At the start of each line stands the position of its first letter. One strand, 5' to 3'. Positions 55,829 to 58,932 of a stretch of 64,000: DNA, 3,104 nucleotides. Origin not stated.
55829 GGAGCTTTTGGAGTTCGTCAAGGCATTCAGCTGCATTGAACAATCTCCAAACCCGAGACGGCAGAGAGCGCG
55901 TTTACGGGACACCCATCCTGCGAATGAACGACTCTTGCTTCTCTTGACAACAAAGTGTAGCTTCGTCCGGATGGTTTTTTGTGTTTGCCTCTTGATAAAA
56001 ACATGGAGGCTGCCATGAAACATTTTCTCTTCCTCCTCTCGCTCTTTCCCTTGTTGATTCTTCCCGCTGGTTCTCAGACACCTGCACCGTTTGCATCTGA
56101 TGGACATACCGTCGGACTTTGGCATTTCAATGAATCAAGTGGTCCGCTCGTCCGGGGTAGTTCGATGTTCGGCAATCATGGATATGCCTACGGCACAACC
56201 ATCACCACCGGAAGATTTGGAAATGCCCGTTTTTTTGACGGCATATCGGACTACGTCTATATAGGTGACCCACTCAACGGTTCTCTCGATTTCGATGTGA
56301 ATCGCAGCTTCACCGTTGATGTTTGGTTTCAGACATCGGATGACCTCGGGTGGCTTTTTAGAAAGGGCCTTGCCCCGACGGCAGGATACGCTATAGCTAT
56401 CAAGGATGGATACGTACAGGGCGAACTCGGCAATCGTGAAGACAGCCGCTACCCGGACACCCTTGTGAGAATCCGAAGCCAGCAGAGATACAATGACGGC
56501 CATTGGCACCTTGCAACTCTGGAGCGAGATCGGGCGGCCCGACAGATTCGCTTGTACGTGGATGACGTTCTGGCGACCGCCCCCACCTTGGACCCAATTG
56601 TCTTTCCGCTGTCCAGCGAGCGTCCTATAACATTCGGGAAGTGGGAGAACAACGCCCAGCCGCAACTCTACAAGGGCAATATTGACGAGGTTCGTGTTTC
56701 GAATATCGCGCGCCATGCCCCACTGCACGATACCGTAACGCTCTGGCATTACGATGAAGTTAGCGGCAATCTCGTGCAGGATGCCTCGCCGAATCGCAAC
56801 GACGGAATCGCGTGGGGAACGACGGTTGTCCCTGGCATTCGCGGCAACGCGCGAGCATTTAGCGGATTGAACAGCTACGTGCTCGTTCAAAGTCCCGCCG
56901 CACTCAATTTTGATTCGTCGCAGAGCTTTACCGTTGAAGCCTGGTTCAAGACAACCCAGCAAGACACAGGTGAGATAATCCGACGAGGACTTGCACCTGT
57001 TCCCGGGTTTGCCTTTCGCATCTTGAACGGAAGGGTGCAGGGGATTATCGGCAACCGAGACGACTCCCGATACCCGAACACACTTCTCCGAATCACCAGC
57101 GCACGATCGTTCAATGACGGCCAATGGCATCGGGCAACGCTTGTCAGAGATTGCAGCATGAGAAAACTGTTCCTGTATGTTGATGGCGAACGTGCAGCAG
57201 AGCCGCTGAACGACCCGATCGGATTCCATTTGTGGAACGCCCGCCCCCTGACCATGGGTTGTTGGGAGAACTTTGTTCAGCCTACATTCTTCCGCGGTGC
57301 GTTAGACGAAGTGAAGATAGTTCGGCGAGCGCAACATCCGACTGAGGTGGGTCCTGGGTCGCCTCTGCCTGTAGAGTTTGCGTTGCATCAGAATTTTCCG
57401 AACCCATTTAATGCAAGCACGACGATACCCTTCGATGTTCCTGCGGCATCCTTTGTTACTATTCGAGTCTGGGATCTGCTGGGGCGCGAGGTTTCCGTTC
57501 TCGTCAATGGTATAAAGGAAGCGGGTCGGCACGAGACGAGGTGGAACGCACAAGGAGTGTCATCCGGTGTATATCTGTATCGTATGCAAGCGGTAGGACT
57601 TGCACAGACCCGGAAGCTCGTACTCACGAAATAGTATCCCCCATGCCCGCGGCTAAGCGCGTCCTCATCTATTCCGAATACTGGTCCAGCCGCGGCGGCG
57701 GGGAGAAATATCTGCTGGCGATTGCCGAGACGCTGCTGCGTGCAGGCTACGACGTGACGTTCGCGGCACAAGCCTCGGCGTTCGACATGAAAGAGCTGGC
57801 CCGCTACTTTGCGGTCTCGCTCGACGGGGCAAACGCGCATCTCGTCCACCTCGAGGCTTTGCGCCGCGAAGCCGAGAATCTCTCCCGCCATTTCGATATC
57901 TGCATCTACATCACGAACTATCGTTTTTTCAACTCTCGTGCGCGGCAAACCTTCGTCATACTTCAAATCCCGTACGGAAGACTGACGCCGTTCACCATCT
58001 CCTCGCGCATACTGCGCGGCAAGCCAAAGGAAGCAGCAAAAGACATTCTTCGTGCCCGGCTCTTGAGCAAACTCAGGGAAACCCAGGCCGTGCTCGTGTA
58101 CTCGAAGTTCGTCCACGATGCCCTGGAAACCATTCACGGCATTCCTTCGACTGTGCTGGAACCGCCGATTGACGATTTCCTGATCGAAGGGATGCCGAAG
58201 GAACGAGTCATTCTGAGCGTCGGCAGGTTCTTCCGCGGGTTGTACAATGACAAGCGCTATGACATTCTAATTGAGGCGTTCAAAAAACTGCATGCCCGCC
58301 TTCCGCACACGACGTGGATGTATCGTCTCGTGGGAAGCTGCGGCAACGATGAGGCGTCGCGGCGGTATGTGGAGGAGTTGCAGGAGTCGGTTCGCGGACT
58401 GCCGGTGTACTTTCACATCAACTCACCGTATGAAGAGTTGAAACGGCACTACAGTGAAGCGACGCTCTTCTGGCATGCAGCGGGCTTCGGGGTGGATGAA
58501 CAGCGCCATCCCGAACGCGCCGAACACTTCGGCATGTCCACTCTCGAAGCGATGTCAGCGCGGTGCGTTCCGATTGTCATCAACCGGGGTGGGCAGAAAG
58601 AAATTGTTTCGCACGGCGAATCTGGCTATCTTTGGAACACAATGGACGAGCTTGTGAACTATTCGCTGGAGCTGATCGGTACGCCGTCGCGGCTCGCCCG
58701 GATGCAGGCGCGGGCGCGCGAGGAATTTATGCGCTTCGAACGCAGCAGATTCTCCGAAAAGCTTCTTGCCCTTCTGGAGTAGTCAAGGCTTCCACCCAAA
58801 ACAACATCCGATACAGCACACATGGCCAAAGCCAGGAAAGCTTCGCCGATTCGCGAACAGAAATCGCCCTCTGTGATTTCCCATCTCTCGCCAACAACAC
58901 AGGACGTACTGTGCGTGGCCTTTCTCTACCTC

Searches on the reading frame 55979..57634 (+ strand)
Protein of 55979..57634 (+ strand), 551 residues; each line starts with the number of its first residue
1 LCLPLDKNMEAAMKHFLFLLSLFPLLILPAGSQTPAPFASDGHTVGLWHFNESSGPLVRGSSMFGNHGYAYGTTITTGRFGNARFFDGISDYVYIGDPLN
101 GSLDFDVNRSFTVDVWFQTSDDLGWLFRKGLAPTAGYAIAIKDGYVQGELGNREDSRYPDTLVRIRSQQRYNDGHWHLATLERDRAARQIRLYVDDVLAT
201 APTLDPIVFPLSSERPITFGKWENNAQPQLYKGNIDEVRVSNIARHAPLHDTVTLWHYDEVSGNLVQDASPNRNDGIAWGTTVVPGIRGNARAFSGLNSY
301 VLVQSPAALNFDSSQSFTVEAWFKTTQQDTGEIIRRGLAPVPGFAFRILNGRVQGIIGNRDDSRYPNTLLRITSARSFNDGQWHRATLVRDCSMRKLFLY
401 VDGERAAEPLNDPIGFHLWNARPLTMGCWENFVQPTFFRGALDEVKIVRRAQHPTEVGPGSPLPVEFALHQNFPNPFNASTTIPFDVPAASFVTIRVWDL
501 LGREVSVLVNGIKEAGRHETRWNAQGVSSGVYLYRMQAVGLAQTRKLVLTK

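Call 4: search_protein_families(library=pfam, proteins=[window:55979-57634:+], max_evalue=0.01)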
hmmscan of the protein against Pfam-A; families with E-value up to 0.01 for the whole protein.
window:55979-57634:+ (551 aa): 5 families
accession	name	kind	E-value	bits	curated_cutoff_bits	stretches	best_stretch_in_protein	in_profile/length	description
PF13385.13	Laminin_G_3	-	1.5e-28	100.3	27.6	2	303-457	7-150/151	Concanavalin A-like lectin/glucanases superfamily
PF02210.31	Laminin_G_2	-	3e-14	54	22.9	2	117-242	1-125/126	Laminin G domain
PF00054.30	Laminin_G_1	-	2.4e-07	31.5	24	1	117-199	1-76/131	Laminin G domain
PF18962.6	Por_Secre_tail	-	3.3e-07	30.9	27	1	473-548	2-74/75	Secretion system C-terminal sorting domain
PF07953.20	Toxin_R_bind_N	-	1.6e-05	25.1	23.8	0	265-406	3-148/191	Clostridium neurotoxin, N-terminal receptor binding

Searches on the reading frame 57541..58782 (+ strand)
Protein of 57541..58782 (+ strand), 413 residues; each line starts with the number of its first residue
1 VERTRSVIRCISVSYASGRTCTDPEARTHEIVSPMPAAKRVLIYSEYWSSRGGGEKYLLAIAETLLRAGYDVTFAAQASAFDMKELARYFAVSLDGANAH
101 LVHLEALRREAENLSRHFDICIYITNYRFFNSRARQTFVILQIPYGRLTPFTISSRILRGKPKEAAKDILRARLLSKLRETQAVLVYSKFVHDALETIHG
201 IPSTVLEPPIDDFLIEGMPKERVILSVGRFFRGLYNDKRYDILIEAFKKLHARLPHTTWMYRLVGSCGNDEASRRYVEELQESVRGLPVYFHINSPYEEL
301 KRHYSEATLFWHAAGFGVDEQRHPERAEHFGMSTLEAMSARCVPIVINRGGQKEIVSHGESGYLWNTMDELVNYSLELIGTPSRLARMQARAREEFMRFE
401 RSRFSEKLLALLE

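Call 4: search_protein_families(library=pfam, proteins=[window:57541-58782:+], max_evalue=0.01)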
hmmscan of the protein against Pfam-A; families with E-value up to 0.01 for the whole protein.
window:57541-58782:+ (413 aa): 4 families
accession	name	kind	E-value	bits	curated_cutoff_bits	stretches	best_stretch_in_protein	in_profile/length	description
PF00534.26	Glycos_transf_1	-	3.4e-20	72.7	26.4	1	220-394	14-171/172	Glycosyl transferases group 1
PF13692.12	Glyco_trans_1_4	-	3.4e-15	57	27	1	222-374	2-135/142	Glycosyl transferases group 1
PF13439.12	Glyco_transf_4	-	1.6e-07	31.9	28.5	1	52-211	2-167/170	Glycosyltransferase Family 4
PF13579.12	Glyco_trans_4_4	-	0.0021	18.9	29.7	1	52-204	1-150/158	Glycosyl transferase 4-like domain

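Call 90: search_protein_families(library=ncbifam, proteins=[window:57541-58782:+], max_evalue=1e-8)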
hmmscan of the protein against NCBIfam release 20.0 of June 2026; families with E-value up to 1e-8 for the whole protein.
window:57541-58782:+ (413 aa): 1 family
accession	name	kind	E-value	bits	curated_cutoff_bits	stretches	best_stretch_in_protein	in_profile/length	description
TIGR03999.1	thiol_BshA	equivalog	2.3e-10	39.9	273.7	1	326-406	281-364/375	N-acetyl-alpha-D-glucosaminyl L-malate synthase BshA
